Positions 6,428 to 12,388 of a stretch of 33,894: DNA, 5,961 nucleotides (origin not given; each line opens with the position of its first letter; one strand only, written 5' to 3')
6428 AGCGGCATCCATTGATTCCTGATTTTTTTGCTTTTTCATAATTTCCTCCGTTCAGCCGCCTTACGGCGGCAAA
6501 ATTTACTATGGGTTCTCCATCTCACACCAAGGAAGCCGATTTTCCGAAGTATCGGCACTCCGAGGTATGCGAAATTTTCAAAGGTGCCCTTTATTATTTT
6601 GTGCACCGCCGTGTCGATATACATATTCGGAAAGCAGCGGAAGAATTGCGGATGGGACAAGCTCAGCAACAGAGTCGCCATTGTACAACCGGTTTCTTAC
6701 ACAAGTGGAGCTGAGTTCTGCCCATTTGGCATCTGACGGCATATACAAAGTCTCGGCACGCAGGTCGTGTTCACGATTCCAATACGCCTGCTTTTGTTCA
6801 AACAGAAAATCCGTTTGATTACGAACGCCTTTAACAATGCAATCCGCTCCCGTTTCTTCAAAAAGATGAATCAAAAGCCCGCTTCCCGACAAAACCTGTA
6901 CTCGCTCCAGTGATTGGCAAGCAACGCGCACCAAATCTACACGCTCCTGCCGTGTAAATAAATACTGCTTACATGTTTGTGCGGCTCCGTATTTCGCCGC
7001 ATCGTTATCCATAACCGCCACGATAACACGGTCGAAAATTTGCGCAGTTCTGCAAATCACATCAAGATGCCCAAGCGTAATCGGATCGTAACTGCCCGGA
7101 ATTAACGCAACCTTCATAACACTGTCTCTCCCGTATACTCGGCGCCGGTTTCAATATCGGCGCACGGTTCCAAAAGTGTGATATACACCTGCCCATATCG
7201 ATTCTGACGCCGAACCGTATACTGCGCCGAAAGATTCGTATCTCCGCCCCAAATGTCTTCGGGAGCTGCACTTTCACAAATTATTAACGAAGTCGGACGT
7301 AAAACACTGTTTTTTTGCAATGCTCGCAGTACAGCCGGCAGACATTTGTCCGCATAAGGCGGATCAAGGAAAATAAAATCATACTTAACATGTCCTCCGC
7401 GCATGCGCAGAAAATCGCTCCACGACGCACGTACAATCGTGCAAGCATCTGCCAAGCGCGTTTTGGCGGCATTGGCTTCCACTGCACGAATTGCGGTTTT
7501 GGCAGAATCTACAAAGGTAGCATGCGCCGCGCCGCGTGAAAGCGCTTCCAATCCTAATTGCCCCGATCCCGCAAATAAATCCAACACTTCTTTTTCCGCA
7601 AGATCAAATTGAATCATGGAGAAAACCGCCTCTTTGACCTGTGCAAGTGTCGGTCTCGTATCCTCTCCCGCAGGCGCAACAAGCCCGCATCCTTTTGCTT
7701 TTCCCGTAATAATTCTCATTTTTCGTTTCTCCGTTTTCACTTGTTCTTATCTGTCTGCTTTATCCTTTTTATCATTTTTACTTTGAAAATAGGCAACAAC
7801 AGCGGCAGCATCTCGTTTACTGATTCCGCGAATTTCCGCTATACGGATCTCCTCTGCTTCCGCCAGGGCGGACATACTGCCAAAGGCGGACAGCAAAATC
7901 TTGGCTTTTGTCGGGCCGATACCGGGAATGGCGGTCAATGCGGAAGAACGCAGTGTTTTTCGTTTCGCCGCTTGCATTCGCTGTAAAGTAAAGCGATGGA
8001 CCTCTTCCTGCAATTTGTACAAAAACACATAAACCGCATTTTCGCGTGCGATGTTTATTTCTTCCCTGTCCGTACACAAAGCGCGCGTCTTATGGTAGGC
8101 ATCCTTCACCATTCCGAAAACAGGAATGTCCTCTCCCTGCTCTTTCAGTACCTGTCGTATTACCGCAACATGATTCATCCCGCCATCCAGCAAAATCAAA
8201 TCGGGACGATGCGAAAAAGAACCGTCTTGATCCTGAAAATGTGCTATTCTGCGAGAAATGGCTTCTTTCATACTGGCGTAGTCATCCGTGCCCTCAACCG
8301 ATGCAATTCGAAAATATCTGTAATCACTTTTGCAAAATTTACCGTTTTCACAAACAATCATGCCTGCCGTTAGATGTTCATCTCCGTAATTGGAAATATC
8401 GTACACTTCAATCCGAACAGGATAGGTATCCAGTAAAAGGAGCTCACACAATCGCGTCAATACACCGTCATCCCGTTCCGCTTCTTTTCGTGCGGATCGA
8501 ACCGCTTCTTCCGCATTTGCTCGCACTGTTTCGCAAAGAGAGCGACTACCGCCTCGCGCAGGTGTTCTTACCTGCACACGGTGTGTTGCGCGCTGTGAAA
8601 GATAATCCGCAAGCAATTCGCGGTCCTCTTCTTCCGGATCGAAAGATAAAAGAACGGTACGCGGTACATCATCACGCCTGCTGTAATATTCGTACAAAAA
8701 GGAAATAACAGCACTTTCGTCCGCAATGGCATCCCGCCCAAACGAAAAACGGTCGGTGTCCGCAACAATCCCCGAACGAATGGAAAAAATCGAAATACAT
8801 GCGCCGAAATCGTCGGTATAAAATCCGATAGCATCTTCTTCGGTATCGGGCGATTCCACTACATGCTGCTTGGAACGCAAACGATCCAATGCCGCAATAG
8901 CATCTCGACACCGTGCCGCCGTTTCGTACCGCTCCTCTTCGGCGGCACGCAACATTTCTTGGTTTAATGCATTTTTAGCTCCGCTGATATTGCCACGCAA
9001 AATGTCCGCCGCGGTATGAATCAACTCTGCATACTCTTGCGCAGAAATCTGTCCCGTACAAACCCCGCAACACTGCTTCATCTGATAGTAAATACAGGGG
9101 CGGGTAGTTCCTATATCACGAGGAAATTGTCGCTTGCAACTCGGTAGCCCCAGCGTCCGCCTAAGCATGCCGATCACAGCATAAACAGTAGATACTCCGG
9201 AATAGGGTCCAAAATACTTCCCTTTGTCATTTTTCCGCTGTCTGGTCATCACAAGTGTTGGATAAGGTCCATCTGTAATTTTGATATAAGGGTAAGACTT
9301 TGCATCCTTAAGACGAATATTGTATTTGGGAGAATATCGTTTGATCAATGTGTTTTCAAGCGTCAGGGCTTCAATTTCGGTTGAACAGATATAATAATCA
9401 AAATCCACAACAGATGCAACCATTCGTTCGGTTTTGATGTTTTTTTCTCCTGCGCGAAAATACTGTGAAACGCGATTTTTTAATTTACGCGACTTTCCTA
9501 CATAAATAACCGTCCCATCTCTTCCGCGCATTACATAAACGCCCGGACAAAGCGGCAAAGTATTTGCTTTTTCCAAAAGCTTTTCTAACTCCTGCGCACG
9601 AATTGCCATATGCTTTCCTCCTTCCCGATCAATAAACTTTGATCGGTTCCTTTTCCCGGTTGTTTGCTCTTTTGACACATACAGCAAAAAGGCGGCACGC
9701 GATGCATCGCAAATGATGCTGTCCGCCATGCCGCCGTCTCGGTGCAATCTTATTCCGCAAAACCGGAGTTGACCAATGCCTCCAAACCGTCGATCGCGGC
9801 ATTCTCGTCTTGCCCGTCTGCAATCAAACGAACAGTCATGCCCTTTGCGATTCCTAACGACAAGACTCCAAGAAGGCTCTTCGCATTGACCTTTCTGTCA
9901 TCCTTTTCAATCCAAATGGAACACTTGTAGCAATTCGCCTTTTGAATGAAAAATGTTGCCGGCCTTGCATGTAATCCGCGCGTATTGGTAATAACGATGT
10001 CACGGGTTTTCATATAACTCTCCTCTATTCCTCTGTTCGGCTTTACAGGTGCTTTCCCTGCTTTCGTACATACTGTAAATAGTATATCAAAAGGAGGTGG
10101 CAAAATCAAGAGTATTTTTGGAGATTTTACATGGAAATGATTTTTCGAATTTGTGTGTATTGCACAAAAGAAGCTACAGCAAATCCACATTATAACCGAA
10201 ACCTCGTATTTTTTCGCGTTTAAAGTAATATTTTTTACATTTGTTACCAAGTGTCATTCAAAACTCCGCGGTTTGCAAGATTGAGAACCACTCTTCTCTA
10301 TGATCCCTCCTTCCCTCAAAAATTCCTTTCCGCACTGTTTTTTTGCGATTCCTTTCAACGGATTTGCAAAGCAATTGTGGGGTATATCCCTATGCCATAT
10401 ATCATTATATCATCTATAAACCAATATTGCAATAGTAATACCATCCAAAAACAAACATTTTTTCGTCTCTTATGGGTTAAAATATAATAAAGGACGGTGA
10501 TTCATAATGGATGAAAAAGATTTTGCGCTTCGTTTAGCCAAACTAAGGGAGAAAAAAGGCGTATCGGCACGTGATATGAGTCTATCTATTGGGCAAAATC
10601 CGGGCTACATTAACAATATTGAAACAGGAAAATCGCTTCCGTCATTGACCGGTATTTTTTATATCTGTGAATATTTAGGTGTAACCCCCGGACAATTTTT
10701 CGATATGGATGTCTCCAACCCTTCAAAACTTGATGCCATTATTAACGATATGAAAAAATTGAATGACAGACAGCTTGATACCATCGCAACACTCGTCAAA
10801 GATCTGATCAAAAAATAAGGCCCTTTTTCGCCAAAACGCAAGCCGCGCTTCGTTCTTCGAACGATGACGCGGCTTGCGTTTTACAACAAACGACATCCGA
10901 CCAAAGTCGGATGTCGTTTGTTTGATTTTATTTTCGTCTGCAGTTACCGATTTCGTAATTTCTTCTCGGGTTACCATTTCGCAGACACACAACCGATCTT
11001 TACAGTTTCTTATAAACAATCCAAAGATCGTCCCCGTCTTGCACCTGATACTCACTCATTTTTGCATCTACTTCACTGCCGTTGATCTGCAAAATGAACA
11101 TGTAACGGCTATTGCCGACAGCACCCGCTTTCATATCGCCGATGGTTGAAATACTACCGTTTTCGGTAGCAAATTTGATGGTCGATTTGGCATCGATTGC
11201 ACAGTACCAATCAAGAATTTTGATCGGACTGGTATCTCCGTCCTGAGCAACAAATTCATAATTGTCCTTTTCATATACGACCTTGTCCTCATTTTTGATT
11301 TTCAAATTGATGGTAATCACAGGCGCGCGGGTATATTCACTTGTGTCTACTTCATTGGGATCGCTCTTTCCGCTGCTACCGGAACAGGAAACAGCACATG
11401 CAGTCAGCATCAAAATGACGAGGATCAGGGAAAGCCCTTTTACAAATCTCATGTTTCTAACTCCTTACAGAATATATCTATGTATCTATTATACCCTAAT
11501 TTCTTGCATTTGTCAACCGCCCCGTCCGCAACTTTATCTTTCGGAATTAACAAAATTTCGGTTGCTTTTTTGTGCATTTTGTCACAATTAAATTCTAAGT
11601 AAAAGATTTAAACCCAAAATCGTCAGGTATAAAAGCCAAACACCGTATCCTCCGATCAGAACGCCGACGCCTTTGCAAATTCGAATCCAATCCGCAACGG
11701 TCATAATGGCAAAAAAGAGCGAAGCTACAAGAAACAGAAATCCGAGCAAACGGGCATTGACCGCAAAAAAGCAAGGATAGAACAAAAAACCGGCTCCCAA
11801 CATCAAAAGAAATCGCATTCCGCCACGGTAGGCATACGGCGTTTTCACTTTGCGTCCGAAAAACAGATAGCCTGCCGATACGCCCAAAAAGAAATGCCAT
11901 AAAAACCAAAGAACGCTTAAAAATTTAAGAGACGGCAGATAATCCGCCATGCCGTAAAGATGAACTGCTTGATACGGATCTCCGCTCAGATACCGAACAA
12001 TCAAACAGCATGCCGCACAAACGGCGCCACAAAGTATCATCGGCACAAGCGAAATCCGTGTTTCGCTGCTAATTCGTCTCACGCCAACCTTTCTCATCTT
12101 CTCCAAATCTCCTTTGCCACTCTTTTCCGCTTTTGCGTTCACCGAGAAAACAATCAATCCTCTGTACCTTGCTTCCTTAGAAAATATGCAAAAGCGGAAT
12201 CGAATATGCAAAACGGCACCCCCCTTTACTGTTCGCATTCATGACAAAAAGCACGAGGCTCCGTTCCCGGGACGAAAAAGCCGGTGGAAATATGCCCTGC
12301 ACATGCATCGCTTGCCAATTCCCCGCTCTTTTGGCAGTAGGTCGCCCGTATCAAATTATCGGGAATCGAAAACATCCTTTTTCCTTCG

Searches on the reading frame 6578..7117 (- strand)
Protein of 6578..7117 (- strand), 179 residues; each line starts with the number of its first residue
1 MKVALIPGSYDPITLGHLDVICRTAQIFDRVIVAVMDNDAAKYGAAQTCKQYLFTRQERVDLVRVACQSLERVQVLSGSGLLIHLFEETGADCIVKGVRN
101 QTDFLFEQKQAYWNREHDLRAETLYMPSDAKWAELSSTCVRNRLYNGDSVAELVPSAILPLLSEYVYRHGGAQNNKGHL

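Call 59: search_protein_families(library=pfam, proteins=[window:6578-7117:-], max_evalue=0.001)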
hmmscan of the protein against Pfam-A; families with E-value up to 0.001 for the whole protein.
window:6578-7117:- (179 aa): 1 family
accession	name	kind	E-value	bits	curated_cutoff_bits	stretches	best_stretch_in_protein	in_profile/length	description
PF01467.32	CTP_transf_like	-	8.3e-18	65.3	21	1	5-143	1-133/133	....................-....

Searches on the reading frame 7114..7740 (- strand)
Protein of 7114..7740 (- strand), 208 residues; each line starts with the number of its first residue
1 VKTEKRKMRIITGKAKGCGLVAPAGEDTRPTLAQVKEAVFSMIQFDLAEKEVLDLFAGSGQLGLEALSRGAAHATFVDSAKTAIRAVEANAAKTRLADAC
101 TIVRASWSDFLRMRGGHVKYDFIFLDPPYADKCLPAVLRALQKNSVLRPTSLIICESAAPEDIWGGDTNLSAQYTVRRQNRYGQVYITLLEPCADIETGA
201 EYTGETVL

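Call 59: search_protein_families(library=pfam, proteins=[window:7114-7740:-], max_evalue=0.001)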
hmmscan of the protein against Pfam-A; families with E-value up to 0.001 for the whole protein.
window:7114-7740:- (208 aa): 5 families
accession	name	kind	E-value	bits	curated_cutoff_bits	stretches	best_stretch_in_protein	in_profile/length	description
PF03602.21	Cons_hypoth95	-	9.6e-48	162.7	24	1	8-189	1-180/182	Conserved hypothetical protein 95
PF05175.20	MTS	-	1.2e-07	32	23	1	48-131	31-110/170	Methyltransferase small domain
PF13847.12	Methyltransf_31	-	4.9e-06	26.7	27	1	49-159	4-113/145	Methyltransferase domain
PF06325.19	PrmA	-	4e-05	23.7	22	1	44-102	157-215/296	Ribosomal protein L11 methyltransferase (PrmA)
PF13649.12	Methyltransf_25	-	8.5e-05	23.6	27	1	52-141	1-93/97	Methyltransferase domain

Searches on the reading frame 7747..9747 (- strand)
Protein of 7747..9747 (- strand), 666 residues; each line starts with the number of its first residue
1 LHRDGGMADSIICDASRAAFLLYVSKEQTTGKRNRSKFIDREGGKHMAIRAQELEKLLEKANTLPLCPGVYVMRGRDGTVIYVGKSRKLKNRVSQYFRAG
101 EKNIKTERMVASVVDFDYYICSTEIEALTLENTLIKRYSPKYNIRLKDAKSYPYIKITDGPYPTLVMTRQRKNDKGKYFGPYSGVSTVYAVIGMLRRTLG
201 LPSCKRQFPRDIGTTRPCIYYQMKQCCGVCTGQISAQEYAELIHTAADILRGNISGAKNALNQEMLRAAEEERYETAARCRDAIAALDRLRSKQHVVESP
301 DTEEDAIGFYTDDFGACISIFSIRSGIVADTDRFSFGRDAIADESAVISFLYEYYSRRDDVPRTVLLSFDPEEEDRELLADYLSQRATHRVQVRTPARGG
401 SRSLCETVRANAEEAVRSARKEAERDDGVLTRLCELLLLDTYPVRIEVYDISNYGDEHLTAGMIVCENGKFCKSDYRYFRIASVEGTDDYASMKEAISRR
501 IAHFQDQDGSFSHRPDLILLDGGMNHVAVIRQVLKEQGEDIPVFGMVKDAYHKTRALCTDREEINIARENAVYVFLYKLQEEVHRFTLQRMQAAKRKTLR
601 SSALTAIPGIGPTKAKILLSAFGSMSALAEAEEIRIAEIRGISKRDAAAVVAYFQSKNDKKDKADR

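Call 46: search_protein_families(library=pfam, proteins=[window:7747-9747:-], max_evalue=0.001)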
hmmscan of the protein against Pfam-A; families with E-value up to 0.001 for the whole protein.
window:7747-9747:- (666 aa): 6 families
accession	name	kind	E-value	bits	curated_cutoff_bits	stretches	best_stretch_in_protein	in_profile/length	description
PF08459.17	UvrC_RNaseH_dom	-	1.3e-43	149.1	22.3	1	435-587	2-158/159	UvrC RNAse H endonuclease domain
PF22920.2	UvrC_RNaseH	-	7.3e-25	87.6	24.3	1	304-417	2-114/116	UvrC Ribonuclease H-like domain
PF01541.30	GIY-YIG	-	2.3e-11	44.3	22.6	1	68-143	2-78/78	GIY-YIG catalytic domain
PF12826.13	HHH_2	-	6.8e-10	39.4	27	1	606-658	7-59/64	Helix-hairpin-helix motif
PF14520.12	HHH_5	-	4.5e-09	37.1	27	1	603-651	3-52/57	Helix-hairpin-helix domain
PF02151.25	UVR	-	1.3e-05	25.2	21.5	1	259-288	5-34/36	UvrB/uvrC motif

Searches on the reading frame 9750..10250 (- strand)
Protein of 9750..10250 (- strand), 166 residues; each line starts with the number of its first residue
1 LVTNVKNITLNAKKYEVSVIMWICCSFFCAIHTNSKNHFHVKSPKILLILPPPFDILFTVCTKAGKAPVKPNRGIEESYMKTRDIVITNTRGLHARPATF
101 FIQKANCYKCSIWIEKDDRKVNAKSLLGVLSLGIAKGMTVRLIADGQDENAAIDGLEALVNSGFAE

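Call 46: search_protein_families(library=pfam, proteins=[window:9750-10250:-], max_evalue=0.001)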
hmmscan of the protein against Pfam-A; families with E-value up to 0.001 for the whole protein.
window:9750-10250:- (166 aa): 1 family
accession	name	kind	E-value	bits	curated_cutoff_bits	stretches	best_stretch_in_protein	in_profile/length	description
PF00381.24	PTS-HPr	-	7.5e-30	103.3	23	1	82-161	2-80/81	PTS HPr component phosphorylation site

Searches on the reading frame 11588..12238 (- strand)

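Call 46: search_protein_families(library=pfam, proteins=[window:11588-12238:-], max_evalue=0.001)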
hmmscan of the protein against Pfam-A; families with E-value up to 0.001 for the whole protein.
window:11588-12238:- (216 aa): 1 family
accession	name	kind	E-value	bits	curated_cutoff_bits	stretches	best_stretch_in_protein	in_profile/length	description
PF03073.20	TspO_MBR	-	0.00019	21.6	24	1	99-212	31-143/145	TspO/MBR family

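Call 74: search_protein_families(library=padloc, proteins=[window:11588-12238:-], max_evalue=0.001)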
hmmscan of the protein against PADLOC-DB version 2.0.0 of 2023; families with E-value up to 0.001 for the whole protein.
window:11588-12238:- (216 aa): 0 families
